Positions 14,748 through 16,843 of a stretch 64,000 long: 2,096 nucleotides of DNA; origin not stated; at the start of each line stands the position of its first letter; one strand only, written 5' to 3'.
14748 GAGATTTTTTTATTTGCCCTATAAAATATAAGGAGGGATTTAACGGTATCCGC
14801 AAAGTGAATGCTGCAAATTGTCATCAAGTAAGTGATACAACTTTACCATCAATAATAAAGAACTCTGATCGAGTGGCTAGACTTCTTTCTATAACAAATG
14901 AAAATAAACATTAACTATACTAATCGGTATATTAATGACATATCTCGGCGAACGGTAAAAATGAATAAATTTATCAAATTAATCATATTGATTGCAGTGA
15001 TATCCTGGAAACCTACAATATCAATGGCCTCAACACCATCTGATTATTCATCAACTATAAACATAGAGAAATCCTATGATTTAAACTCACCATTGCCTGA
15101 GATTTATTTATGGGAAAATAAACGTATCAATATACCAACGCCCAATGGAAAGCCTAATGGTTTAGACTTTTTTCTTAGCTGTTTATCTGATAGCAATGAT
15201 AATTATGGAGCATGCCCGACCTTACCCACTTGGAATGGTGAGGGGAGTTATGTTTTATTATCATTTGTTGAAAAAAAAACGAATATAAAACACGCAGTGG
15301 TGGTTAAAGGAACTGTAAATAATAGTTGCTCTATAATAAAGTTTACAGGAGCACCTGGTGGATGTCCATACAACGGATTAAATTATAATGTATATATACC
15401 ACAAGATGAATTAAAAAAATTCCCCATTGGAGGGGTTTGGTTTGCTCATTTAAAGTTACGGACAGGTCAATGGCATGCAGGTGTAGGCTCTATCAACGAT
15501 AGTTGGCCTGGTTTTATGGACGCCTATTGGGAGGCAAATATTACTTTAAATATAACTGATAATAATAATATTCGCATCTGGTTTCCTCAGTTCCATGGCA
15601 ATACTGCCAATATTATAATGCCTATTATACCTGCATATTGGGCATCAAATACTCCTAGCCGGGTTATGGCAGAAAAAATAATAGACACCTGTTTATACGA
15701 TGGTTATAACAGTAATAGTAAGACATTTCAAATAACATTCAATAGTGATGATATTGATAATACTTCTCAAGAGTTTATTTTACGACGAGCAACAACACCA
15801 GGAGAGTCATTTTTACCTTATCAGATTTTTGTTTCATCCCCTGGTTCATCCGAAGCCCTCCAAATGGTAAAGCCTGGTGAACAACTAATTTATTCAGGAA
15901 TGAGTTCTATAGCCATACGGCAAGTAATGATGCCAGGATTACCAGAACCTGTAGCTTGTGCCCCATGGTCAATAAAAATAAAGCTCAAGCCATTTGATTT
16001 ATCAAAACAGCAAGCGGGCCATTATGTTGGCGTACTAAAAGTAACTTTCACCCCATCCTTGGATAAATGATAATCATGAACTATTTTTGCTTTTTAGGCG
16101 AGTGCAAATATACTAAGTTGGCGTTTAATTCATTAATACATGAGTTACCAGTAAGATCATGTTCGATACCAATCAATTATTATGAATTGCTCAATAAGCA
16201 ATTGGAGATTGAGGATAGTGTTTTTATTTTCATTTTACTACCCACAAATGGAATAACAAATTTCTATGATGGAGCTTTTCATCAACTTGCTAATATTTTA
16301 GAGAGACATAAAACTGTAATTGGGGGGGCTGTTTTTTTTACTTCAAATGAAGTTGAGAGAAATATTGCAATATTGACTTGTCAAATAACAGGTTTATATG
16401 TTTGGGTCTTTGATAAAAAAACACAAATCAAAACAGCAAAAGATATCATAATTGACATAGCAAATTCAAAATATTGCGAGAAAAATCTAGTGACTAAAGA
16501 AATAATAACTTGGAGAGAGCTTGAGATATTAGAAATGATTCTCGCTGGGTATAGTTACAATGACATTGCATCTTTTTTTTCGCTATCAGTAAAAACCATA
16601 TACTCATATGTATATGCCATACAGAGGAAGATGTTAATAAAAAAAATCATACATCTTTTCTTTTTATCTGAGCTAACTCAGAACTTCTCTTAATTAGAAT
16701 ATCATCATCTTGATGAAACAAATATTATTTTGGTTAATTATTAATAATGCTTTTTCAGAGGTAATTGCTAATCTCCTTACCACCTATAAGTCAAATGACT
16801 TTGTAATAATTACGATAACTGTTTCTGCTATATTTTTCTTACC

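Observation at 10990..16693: Low-GC class-5 (CS1/CFA-I-like) fimbrial operon with in-frame G/C homopolymer tracts in every gene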

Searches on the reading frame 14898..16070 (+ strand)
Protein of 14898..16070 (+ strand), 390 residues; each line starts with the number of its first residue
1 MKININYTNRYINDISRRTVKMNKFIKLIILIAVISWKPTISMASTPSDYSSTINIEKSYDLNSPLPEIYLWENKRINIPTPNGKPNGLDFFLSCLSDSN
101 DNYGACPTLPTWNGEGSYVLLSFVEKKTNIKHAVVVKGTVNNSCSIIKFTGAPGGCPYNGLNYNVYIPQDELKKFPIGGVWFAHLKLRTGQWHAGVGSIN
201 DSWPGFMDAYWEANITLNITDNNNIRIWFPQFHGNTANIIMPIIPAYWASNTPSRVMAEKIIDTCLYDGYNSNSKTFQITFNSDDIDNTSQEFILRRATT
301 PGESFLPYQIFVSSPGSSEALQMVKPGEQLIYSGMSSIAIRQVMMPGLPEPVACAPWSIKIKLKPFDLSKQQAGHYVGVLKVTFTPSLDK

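Call 5: search_protein_families(library=pfam, proteins=[window:14898-16070:+], max_evalue=0.01)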
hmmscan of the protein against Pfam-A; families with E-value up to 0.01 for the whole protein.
window:14898-16070:+ (390 aa): 1 family
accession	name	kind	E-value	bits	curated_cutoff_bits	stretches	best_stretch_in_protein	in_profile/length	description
PF07434.16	CblD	-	2.7e-65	220.9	25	1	110-387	4-295/296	CblD like pilus biogenesis initiator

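Call 45: search_protein_families(library=ncbifam, proteins=[window:14898-16070:+], max_evalue=0.01)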
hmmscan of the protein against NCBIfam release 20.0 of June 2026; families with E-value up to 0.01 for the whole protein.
window:14898-16070:+ (390 aa): 1 family
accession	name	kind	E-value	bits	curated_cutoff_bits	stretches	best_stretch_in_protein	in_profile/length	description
NF011839.0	PRK15311.1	equivalog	1.3e-24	87.1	589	1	85-384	72-352/359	fimbrial protein TcfD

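Call 46: search_solved_structures(query=window:14898-16070:+, max_evalue=0.01)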
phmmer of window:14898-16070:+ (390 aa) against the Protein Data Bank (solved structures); distinct sequences matched with E-value up to 0.01: 4.
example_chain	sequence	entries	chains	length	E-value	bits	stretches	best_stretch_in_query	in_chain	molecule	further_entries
6k73_C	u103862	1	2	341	1.6e-27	99.4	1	93-387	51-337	CFA/I fimbrial subunit E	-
2hb0_A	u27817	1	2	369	1.9e-27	99.1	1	93-387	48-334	CFA/I fimbrial subunit E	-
3f83_A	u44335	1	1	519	5e-27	97.7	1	93-387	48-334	Fusion of the minor pilin CfaE and major pilin CfaB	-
3vac_A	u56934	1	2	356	1.5e-26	96.2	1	93-387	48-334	CFA/I fimbrial subunit E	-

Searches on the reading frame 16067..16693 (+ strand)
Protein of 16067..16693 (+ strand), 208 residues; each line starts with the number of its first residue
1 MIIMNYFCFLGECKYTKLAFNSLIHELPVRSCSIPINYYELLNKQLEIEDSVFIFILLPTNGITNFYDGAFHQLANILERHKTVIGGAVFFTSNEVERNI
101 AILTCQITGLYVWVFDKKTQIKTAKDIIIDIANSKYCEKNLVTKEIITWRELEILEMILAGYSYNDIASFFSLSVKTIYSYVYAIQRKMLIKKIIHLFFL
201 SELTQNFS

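Call 5: search_protein_families(library=pfam, proteins=[window:16067-16693:+], max_evalue=0.01)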
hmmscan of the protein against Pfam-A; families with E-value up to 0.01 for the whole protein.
window:16067-16693:+ (208 aa): 5 families
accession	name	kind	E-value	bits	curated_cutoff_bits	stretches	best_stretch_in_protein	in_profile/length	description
PF00196.25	GerE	-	6.6e-10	38.9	23.5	1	147-195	3-51/57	Bacterial regulatory proteins, luxR family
PF08281.18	Sigma70_r4_2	-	0.0032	17.5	25.7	1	151-183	15-48/54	Sigma-70, region 4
PF13936.12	HTH_38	-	0.0048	17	27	0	153-179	12-38/44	Helix-turn-helix domain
PF02796.21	HTH_7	-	0.0068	17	23.8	0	153-181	13-41/45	Helix-turn-helix domain of resolvase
PF13518.12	HTH_28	-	0.0082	16.7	25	0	152-181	3-32/52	Helix-turn-helix domain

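Call 45: search_protein_families(library=ncbifam, proteins=[window:16067-16693:+], max_evalue=0.01)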
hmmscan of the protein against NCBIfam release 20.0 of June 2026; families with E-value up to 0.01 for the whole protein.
window:16067-16693:+ (208 aa): 17 families
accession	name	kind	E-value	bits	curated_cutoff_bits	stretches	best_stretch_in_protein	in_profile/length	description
NF007018.1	PRK09483.1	equivalog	3.3e-06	26.9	280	1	122-197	124-199/217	UvrY/SirA/GacA family response regulator transcription factor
NF047921.1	TranRegEcpR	equivalog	8.1e-06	26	300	1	38-191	30-173/180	ECP biosynthesis operon DNA-binding transcriptional regulator EcpR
NF007505.1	PRK10100.1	equivalog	3.2e-05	23.7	250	1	131-192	129-190/204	biofilm master transcriptional regulator CsgD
NF011896.0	PRK15369.1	equivalog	4e-05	23.3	242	1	139-199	142-202/211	two component system response regulator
NF052445.1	RespRegMctR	equivalog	0.00015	21.3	300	1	142-194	140-192/205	two-component system response regulator MctR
NF007403.0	PRK09935.1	equivalog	0.00033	20.3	271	1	131-198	134-201/210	fimbria biosynthesis transcriptional regulator FimZ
TIGR03020.2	EpsA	equivalog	0.00038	20.2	170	1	142-192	186-236/247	XrtB/PEP-CTERM-associated transcriptional regulator EpsA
NF006147.0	PRK08295.1-4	equivalog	0.0007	19.2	212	1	119-190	128-197/201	RNA polymerase factor sigma-70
TIGR03541.1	reg_near_HchA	equivalog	0.0017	17.9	215.6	1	137-190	162-215/232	PA1136 family autoinducer-binding transcriptional regulator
NF006148.0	PRK08295.1-5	equivalog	0.0018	17.6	208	1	119-189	139-207/218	RNA polymerase sporulation sigma factor SigH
NF047608.1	LIC13292_fam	subfamily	0.0019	18.4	200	0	112-189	57-145/166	LIC13292 family transcriptional regulator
NF006145.0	PRK08295.1-2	equivalog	0.0019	17.6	212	1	120-189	139-206/213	RNA polymerase sporulation sigma factor SigH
NF007419.0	PRK09958.1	equivalog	0.0021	17.7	251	1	147-200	144-197/204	acid-sensing system DNA-binding response regulator EvgA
NF007708.0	PRK10403.1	equivalog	0.0038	16.7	343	1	145-193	152-200/215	nitrate/nitrite response regulator protein NarP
TIGR01884.1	cas_HTH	subfamily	0.0039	16.6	60.2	0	146-194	139-189/202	CRISPR-associated CARF protein Csa3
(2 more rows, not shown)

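Call 71: find_homologous_proteins(query=window:16067-16693:+, max_evalue=0.00001)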
Query window:16067-16693:+ (208 aa): 1 proteins with E <= 0.00001 among 80 candidates.
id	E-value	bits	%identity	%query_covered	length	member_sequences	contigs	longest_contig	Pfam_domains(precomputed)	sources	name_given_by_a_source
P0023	6.8e-130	449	100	99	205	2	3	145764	PF00196.26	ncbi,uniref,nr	ncbi:response regulator transcription factor [Edwardsiella tarda]|uniref:Helix-turn-helix transcript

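Call 81: search_protein_representatives(protein=window:16067-16693:+)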
Query: 208 residues. Proteins with E-value up to 0.001 (for the whole library): 23; up to 1e-10: 2; up to 1e-30: 1. The best 23 are listed.
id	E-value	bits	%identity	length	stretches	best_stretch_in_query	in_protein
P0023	2.2e-130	448.9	100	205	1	4-208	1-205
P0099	3.4e-14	69.7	35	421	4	143-192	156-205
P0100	1.6e-06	44.7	36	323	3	146-192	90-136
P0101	1.1e-05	41.9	28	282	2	117-200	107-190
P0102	1.8e-05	41.2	28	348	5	29-78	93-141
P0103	3.5e-05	40.3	38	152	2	144-191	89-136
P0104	4.5e-05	39.9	38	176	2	143-189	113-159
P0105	8.2e-05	39.1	34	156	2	144-198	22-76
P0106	1.2e-04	38.6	29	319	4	145-199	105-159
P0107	1.8e-04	37.9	32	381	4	124-189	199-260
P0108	2.0e-04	37.8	30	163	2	145-192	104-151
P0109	2.7e-04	37.4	36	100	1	125-199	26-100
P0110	3.2e-04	37.1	30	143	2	146-193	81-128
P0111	3.3e-04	37.1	33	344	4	147-191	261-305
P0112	3.6e-04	37.0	35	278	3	144-198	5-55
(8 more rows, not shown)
